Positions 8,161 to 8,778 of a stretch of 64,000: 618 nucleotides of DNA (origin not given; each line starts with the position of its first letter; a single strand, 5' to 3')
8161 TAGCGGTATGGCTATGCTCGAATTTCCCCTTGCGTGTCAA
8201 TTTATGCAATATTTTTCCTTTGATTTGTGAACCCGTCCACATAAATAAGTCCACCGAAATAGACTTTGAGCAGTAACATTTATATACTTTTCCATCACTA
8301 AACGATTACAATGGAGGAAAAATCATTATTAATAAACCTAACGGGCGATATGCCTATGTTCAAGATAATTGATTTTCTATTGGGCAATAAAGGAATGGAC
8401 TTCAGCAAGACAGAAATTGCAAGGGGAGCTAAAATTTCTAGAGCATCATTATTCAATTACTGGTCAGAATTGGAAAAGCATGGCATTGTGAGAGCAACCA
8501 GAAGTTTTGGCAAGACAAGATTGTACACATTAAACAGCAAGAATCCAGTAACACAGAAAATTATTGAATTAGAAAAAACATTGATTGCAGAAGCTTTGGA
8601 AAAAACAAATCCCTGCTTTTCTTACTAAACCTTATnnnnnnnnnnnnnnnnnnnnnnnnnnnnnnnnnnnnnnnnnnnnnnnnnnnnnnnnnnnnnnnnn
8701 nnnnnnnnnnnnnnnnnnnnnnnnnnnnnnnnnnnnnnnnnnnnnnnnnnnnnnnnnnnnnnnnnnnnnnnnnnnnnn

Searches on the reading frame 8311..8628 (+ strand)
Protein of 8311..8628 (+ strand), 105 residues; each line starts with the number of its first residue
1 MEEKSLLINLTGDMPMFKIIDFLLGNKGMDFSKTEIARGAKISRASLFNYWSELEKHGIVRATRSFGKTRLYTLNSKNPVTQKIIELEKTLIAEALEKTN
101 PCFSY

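Call 3: search_protein_families(library=pfam, proteins=[window:8311-8628:+], max_evalue=0.01)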
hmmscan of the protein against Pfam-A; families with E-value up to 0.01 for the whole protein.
window:8311-8628:+ (105 aa): 4 families
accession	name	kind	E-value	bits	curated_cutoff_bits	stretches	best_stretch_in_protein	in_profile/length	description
PF09339.16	HTH_IclR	-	0.0013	18.9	22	1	32-61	20-49/52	IclR helix-turn-helix domain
PF18607.7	HTH_54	-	0.003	18.1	32.3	1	30-78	27-75/92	ParA helix turn helix domain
PF00440.29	TetR_N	-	0.0062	16.7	24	1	23-52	8-38/47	Bacterial regulatory proteins, tetR family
PF13545.12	HTH_Crp_2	-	0.0089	16.4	27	0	29-64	21-55/70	Crp-like helix-turn-helix domain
